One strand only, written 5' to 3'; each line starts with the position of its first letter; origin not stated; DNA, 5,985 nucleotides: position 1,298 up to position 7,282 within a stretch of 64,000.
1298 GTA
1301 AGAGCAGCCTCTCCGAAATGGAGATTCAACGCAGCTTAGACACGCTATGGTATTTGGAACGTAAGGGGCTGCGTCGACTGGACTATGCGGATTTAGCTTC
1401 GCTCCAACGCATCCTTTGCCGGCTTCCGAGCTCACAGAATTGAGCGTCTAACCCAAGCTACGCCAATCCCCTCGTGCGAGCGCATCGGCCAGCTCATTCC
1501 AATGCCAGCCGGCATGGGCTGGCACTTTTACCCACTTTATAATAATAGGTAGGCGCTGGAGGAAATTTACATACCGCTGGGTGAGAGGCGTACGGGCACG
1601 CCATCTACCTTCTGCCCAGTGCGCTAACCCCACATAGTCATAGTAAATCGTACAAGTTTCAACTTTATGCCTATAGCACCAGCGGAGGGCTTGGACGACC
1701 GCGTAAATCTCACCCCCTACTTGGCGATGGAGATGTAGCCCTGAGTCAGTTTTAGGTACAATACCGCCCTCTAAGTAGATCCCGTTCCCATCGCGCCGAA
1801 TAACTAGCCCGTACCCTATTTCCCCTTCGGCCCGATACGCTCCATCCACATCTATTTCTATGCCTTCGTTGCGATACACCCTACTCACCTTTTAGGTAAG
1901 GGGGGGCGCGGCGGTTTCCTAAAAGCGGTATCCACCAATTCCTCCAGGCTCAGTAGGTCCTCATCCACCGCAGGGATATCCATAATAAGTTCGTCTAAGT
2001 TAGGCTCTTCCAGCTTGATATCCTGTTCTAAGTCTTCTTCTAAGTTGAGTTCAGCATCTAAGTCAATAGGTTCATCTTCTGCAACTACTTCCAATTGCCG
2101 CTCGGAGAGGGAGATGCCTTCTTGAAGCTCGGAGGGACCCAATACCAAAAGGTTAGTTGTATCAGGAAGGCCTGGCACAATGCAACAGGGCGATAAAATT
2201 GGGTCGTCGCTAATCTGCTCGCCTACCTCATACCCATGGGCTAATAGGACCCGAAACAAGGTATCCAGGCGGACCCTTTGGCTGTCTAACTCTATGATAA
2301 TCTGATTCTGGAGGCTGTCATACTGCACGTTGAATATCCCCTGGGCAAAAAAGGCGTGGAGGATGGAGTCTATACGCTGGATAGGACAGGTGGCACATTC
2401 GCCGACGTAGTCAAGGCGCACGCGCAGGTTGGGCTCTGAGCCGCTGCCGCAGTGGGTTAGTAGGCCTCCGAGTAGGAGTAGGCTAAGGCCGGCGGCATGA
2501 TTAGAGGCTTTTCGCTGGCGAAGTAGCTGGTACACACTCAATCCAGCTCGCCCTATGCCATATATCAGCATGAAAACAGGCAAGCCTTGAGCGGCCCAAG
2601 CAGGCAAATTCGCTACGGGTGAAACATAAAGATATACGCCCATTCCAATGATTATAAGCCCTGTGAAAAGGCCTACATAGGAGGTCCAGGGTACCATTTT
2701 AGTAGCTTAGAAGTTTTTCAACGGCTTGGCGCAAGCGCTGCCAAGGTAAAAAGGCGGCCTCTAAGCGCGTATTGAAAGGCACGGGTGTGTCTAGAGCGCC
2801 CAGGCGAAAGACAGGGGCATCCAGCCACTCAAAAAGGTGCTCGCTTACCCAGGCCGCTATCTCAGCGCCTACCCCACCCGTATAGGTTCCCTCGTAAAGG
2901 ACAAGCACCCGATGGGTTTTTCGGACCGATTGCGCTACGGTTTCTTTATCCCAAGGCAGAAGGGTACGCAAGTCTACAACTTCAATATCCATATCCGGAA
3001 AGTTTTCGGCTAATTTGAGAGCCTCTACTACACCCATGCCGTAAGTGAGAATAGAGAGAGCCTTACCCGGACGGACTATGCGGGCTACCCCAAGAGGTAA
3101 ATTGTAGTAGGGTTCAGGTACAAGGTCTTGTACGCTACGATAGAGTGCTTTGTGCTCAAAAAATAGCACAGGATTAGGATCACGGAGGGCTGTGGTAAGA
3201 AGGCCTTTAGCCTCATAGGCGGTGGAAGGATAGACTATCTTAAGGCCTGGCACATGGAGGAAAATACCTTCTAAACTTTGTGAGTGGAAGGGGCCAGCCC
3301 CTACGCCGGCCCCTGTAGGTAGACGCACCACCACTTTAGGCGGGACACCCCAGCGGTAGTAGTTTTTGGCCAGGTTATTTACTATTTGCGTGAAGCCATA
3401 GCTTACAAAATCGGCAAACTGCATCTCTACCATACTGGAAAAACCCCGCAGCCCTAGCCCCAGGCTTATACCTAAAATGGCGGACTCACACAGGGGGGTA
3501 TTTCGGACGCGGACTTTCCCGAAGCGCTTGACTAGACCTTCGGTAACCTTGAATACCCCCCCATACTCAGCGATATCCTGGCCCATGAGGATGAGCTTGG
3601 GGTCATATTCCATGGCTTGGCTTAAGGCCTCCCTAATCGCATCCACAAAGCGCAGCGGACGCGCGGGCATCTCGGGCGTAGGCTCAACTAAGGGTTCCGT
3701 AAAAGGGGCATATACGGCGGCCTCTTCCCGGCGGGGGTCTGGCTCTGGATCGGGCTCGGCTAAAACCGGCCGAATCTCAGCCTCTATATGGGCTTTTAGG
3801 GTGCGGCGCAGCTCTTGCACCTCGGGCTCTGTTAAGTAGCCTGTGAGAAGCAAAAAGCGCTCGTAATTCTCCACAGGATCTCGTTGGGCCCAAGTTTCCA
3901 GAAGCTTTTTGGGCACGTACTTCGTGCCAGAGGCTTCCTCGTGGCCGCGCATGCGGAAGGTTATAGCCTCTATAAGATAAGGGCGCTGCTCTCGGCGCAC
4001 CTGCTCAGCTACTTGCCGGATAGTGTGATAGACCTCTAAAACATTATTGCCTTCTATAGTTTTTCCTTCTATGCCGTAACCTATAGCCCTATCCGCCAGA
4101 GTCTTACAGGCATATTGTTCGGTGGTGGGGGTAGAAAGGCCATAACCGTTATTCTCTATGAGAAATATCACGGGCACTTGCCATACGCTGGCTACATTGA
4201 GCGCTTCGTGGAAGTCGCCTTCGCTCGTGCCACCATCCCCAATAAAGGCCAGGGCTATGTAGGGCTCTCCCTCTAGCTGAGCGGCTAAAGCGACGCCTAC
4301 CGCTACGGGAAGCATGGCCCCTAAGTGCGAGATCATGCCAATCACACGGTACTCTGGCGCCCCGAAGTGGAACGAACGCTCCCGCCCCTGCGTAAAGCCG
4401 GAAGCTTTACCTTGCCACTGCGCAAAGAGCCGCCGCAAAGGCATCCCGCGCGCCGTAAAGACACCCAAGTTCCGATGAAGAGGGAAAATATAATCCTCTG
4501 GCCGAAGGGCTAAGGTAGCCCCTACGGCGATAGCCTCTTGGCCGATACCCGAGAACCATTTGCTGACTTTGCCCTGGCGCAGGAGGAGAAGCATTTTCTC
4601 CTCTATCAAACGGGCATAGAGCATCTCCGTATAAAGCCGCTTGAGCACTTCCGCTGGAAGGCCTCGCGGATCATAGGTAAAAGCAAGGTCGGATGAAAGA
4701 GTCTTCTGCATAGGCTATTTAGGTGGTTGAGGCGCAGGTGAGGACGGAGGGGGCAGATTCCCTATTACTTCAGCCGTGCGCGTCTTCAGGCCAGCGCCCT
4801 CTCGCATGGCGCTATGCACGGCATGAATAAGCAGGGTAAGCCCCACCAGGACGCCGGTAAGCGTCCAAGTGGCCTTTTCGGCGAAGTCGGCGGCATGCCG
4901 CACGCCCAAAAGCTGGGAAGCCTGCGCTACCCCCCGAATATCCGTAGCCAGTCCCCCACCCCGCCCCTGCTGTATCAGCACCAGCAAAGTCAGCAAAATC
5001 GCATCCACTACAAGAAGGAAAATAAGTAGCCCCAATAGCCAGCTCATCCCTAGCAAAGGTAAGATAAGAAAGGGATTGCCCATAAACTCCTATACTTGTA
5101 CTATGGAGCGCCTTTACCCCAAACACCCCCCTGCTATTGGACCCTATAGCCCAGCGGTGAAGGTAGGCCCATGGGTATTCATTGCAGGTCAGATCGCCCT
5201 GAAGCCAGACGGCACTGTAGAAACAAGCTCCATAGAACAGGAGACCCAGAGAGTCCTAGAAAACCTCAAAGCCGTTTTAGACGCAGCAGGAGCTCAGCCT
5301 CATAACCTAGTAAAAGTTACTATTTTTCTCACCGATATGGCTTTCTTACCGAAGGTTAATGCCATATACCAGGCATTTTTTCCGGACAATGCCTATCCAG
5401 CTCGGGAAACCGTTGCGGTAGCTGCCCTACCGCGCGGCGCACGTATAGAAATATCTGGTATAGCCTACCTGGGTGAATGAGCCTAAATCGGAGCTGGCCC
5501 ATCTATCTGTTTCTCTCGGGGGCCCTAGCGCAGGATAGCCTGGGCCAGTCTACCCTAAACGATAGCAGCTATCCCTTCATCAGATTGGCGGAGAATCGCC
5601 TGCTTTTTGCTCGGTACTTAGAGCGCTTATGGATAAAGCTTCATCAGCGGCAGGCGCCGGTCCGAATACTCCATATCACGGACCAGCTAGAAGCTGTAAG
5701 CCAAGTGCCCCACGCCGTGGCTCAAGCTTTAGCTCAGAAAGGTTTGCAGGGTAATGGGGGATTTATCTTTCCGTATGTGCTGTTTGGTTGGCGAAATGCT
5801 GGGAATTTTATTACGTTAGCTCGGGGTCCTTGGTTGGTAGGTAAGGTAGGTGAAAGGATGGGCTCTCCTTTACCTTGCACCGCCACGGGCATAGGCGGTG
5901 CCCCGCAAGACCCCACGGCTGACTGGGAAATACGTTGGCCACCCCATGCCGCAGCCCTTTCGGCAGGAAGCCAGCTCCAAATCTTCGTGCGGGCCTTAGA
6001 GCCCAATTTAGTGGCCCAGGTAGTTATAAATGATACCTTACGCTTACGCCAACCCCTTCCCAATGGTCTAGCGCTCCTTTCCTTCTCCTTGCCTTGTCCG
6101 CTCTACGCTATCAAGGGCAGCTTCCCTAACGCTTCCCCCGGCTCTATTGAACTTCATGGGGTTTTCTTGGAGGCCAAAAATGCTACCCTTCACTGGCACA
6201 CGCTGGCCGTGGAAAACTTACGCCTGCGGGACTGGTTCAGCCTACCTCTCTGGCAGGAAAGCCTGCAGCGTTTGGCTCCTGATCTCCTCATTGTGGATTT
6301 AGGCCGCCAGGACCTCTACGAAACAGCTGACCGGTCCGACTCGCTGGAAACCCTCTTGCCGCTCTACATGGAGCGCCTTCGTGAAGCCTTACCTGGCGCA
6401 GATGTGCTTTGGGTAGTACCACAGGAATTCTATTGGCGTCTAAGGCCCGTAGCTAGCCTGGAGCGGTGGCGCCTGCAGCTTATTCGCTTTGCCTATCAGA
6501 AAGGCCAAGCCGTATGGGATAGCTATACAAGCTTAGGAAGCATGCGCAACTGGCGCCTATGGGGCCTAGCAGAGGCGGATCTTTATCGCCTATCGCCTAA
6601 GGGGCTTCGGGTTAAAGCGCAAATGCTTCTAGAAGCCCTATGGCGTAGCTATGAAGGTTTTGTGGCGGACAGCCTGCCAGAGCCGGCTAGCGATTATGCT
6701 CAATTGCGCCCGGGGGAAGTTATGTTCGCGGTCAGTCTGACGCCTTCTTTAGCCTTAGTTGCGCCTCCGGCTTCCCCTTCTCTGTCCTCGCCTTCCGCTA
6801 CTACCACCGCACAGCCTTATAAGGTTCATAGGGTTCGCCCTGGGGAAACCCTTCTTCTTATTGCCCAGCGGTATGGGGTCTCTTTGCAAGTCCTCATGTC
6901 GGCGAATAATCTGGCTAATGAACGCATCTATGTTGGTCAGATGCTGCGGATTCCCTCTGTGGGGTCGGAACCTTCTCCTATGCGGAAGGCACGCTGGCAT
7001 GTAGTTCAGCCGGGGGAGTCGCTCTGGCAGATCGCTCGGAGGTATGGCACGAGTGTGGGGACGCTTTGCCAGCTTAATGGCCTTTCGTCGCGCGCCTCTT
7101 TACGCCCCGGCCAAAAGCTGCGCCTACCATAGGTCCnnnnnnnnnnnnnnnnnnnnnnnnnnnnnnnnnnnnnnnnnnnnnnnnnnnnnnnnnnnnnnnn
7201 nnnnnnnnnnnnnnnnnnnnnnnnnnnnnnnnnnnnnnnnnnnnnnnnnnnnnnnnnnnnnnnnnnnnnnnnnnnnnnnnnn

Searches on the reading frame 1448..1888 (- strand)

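Call 15: search_protein_families(library=pfam, proteins=[window:1448-1888:-], max_evalue=0.001)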
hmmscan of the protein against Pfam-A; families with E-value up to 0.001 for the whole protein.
window:1448-1888:- (146 aa): 1 family
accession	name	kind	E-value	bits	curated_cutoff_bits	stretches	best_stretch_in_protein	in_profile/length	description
PF00075.30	RNase_H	-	1.3e-05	25.8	25.8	1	14-139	8-137/141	RNase H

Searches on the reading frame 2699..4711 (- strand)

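Call 15: search_protein_families(library=pfam, proteins=[window:2699-4711:-], max_evalue=0.001)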
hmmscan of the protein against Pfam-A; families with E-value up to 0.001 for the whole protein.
window:2699-4711:- (670 aa): 5 families
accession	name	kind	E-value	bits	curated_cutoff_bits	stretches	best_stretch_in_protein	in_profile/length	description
PF00676.26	E1_dh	-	4.4e-75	252.9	22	1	28-324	2-299/300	Dehydrogenase E1 component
PF02779.29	Transket_pyr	-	3.5e-37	128.2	27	1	355-525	5-173/174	Transketolase, pyrimidine binding domain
PF02780.25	Transketolase_C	-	2e-30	105.7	25.9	1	541-656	1-119/124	Transketolase, C-terminal domain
PF13292.11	DXP_synthase_N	-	5.2e-07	29.6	21.2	1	127-250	110-233/274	1-deoxy-D-xylulose-5-phosphate synthase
PF02775.26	TPP_enzyme_C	-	4.2e-05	23.8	21.9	1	123-200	23-95/151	Thiamine pyrophosphate enzyme, C-terminal TPP binding domain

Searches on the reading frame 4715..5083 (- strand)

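Call 15: search_protein_families(library=pfam, proteins=[window:4715-5083:-], max_evalue=0.001)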
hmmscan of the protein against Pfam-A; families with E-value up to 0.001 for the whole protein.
window:4715-5083:- (122 aa): 1 family
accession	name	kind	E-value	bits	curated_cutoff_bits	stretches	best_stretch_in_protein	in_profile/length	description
PF03840.19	SecG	-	3e-14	53.3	29.2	1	19-86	1-67/70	Preprotein translocase SecG subunit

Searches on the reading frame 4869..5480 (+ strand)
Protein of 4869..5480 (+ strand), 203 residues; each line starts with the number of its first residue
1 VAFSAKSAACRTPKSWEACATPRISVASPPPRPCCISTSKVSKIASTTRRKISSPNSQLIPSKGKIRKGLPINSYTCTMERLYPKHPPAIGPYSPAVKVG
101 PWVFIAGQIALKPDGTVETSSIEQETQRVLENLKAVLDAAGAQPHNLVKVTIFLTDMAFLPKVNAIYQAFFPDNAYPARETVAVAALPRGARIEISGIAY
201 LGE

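Call 15: search_protein_families(library=pfam, proteins=[window:4869-5480:+], max_evalue=0.001)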
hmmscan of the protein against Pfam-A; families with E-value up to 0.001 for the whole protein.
window:4869-5480:+ (203 aa): 1 family
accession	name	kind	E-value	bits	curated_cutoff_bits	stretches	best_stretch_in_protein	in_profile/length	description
PF01042.26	Ribonuc_L-PSP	-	2e-34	118.6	27.3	1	86-200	4-120/121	Endoribonuclease L-PSP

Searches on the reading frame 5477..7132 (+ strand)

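Call 15: search_protein_families(library=pfam, proteins=[window:5477-7132:+], max_evalue=0.001)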
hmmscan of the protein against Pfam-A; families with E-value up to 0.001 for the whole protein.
window:5477-7132:+ (551 aa): 2 families
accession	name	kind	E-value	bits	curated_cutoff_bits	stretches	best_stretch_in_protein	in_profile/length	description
PF01476.26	LysM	-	1.2e-33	115.2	20.9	2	508-551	1-43/43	LysM domain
PF23473.1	LysM3_LYK4_5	-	3.9e-06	27.3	29.3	0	453-486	7-40/48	LYK4/5 LysM3 domain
